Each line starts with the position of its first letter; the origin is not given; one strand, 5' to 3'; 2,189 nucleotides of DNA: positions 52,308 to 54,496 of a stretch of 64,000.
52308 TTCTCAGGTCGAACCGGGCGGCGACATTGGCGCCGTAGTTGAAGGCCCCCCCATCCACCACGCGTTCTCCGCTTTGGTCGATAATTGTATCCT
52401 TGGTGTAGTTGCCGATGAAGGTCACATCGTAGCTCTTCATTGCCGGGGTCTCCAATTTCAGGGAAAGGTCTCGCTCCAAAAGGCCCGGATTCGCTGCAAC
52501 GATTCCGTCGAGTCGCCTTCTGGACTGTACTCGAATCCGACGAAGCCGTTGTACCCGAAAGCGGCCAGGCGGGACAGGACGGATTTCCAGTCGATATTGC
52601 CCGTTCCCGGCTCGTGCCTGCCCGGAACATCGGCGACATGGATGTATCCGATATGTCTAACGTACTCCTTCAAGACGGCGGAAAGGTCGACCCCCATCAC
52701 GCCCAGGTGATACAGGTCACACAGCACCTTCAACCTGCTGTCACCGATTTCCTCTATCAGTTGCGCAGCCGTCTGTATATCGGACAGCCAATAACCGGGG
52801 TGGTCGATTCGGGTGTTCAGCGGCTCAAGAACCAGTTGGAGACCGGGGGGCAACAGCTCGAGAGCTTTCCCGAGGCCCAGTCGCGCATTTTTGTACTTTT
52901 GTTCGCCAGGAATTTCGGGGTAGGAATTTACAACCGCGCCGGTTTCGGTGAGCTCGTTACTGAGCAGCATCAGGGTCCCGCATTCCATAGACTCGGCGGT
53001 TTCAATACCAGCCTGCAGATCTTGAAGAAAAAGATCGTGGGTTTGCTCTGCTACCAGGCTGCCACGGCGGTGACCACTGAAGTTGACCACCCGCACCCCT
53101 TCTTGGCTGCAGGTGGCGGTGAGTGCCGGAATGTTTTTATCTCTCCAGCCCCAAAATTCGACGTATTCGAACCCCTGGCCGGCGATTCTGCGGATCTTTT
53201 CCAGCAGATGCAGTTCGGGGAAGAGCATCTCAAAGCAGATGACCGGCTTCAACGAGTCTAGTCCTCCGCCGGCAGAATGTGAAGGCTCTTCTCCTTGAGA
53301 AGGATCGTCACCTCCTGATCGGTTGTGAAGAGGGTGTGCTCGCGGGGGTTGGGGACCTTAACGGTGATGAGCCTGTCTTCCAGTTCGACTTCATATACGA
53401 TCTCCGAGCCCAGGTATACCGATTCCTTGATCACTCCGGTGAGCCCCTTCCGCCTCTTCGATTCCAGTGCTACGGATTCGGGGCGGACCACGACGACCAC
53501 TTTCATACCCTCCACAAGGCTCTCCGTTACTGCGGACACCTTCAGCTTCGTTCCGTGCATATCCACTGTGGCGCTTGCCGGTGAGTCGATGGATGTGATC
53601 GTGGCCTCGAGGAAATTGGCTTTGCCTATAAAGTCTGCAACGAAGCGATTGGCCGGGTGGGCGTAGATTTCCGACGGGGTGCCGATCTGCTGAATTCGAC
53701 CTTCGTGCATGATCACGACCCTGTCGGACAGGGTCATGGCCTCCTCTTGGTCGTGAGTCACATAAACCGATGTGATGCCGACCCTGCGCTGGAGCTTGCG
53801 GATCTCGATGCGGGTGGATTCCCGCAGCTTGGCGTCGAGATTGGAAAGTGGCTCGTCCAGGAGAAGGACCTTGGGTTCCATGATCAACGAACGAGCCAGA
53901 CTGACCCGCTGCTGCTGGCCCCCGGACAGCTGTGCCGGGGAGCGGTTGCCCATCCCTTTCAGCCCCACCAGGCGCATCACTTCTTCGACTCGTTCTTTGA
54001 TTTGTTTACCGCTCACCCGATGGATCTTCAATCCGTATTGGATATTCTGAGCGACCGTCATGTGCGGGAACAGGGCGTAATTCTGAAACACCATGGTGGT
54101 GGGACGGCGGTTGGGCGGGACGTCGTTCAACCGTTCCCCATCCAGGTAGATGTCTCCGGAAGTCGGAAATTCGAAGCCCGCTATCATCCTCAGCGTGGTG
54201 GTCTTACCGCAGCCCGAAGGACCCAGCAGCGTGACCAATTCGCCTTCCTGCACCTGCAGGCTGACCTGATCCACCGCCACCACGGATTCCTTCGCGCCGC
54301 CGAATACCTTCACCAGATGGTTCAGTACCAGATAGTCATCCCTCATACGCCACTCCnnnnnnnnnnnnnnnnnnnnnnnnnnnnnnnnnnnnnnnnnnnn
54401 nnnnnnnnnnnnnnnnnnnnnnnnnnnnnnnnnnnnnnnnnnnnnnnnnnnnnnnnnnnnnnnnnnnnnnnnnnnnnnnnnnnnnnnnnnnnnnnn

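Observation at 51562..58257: Third AfuABC-type importer with its own PfkB kinase and two TIM-barrel isomerases (cluster C)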

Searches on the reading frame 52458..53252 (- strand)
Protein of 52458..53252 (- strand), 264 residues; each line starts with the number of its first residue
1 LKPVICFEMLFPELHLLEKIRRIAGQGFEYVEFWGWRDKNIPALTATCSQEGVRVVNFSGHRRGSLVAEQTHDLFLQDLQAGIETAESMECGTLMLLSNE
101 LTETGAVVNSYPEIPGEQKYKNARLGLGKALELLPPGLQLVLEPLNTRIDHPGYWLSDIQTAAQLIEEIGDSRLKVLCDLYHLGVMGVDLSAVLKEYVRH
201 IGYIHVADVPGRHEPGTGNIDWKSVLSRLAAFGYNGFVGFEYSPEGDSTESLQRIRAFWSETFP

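Call 4: search_protein_families(library=pfam, proteins=[window:52458-53252:-])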
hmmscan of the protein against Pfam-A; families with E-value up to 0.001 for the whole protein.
window:52458-53252:- (264 aa): 1 family
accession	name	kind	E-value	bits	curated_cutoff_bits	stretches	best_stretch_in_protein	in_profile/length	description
PF01261.30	AP_endonuc_2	-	3.1e-33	116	31.1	1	21-256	2-247/249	Xylose isomerase-like TIM barrel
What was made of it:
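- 52458..53252 (-): Xylose-isomerase-like TIM barrel, Hyi/OtnI-like (ISO1), TTG start. PF01261, E 3e-33 (call 4).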

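Call 5: search_protein_families(library=ncbifam, proteins=[window:52458-53252:-])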
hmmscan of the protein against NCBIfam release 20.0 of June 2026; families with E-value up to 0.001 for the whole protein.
window:52458-53252:- (264 aa): 7 families
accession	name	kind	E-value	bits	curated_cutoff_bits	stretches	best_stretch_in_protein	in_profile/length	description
TIGR03234.1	OH-pyruv-isom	equivalog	1.3e-47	162.3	353.45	1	7-253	7-251/254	hydroxypyruvate isomerase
NF043033.1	OxoTetrIsom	equivalog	3.6e-36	125.2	325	1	8-253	9-248/251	2-oxo-tetronate isomerase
NF007444.0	PRK09997.1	equivalog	9.1e-26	90.9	465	1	137-253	137-252/258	hydroxypyruvate isomerase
NF041099.2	keto_glucon_epim_IolO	equivalog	4.4e-17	62.3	300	1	137-252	145-256/269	5-keto-L-gluconate epimerase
NF007441.0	PRK09989.1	equivalog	2.7e-14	53.6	412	1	9-256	10-255/258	HPr family phosphocarrier protein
NF051856.1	PsicseEpim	equivalog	1.9e-10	41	300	1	137-240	144-243/287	D-psicose 3-epimerase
TIGR04379.1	myo_inos_iolE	equivalog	3.2e-08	33.5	290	1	151-209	154-212/290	myo-inosose-2 dehydratase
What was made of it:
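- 52458..53252 (-): Hyi 162 bits vs cut-off 353, OtnI 125 vs 325, IolO 62 vs 300 (call 5).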

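Call 13: search_solved_structures(query=window:52458-53252:-, max_evalue=0.001)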
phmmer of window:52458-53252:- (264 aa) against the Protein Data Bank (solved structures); distinct sequences matched with E-value up to 0.001: 19.
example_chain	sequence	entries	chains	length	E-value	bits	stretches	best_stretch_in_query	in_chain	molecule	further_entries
3ngf_A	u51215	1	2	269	4.4e-22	82.1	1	9-251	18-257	AP endonuclease, family 2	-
1k77_A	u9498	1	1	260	2.8e-13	53.3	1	133-253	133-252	Hypothetical protein ygbM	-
6wn6_A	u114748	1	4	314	6.3e-13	52.1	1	9-251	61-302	3-keto-D-glucoside 4-epimerase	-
2zvr_A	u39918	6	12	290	1.4e-11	47.7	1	131-249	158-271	Uncharacterized protein TM_0416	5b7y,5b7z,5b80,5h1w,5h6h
7x7w_A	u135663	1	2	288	3.4e-10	43.2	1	137-241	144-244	D-PSICOSE 3-EPIMERASE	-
3vyl_A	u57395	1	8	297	5.7e-09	39.1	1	115-260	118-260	L-ribulose 3-epimerase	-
7dz5_A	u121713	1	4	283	1.1e-08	38.2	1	115-241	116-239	D-tagatose 3-epimerase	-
7dz2_A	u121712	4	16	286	1.1e-08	38.2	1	115-241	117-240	D-tagatose 3-epimerase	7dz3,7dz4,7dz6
3vnk_A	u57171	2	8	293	8.6e-08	35.3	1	137-241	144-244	Xylose isomerase domain protein TIM barrel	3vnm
3vni_A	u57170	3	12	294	8.6e-08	35.3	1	137-241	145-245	Xylose isomerase domain protein TIM barrel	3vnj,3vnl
7e9w_A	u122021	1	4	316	1e-07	35.1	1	137-241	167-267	D-psicose 3-epimerase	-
7erm_A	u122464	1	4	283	1.2e-07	34.8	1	115-241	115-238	D-tagatose 3-epimerase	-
7ern_A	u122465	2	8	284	1.3e-07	34.7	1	115-241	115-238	D-tagatose 3-epimerase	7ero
8xix_A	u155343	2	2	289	4.3e-07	33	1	139-241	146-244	D-tagatose 3-epimerase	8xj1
8xiv_A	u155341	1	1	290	4.3e-07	33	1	139-241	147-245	D-tagatose 3-epimerase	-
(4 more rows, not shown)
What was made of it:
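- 52458..53252 (-): PDB matches are 3NGF, YgbM 1K77, 3-keto-glucoside 4-epimerase 6WN6 and TM0416 (call 13).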

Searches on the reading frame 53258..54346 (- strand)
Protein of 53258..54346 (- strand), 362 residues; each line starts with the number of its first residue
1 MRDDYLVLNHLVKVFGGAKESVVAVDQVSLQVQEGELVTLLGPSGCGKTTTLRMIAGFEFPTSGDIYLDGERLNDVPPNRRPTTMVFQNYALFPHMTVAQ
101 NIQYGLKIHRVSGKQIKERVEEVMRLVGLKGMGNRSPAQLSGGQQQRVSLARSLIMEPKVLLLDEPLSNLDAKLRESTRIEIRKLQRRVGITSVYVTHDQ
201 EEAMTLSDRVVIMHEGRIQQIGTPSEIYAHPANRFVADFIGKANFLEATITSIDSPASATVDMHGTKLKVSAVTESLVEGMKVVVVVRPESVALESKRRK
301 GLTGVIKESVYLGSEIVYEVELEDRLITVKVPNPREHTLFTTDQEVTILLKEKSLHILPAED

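Call 4: search_protein_families(library=pfam, proteins=[window:53258-54346:-])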
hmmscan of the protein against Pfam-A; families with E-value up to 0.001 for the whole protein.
window:53258-54346:- (362 aa): 3 families
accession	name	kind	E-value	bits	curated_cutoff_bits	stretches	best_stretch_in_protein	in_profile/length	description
PF00005.33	ABC_tran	-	2.4e-38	132.3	25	1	26-167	2-136/137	ABC transporter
PF08402.16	TOBE_2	-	8.7e-12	45.4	21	1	285-358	1-76/76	TOBE domain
PF13304.12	AAA_21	-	0.00028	21.5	27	0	103-187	209-288/304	AAA domain, putative AbiEii toxin, Type IV TA system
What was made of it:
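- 53258..54346 (-): ABC ATPase with C-terminal TOBE domain (AfuC/PotA-like). ABC_tran plus TOBE_2 (call 4).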

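Call 5: search_protein_families(library=ncbifam, proteins=[window:53258-54346:-])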
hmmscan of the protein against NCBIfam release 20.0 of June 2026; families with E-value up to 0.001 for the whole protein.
window:53258-54346:- (362 aa): 189 families (the best 25 are shown)
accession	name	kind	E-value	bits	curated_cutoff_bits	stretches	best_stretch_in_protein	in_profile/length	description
NF006987.0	PRK09452.1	equivalog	3.4e-116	388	482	1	7-327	19-338/378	spermidine/putrescine ABC transporter ATP-binding protein PotA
TIGR03265.1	PhnT2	equivalog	1.6e-115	386.2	457.7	1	4-357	3-351/353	putative 2-aminoethylphosphonate ABC transporter ATP-binding protein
TIGR01187.1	potA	subfamily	1e-112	376.4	355.6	1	40-358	1-325/325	polyamine ABC transporter ATP-binding protein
NF008653.0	PRK11650.1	subfamily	1.1e-110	370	432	1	6-359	4-348/357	sn-glycerol-3-phosphate ABC transporter ATP-binding protein UgpC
NF043075.1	MMSYN1_0197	equivalog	1.4e-110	369.5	550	1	21-358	14-339/341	spermidine/putrescine ABC transporter ATP-binding protein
NF008513.0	PRK11432.1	equivalog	3.5e-107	358.3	496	1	2-359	3-348/351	ferric ABC transporter ATP-binding protein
NF008621.0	PRK11607.1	equivalog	1.8e-98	329.8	613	1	9-348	23-365/377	putrescine ABC transporter ATP-binding subunit PotG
NF040933.2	ABC_arch_GlcV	equivalog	5.9e-95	318.2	450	1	7-354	4-353/357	glucose ABC transporter ATP-binding protein GlcV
NF008233.0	PRK11000.1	equivalog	1.4e-94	317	568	1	11-354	9-349/369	maltose/maltodextrin ABC transporter ATP-binding protein MalK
TIGR03258.1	PhnT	equivalog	3e-91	306.1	499.15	1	21-315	20-316/359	2-aminoethylphosphonate ABC transport system ATP-binding subunit PhnT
TIGR00968.1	3a0106s01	subfamily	6.7e-90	300.7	342.75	1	11-245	6-236/237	sulfate ABC transporter ATP-binding protein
NF040840.2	tungstate_WtpC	equivalog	4.8e-85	285.9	440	1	25-300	16-284/347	tungstate ABC transporter ATP-binding protein WtpC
NF008105.0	PRK10851.1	equivalog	1.5e-79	267.4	502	1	10-272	7-265/362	sulfate/thiosulfate ABC transporter ATP-binding protein CysA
TIGR01186.1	proV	subfamily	3.1e-75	253.5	326.6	1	21-253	5-244/363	betaine/proline/choline family ABC transporter ATP-binding protein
NF040729.1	ABC_ATP_SaoA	equivalog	1.8e-61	207.7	360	1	7-216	3-209/248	ABC transporter ATP-binding protein SaoA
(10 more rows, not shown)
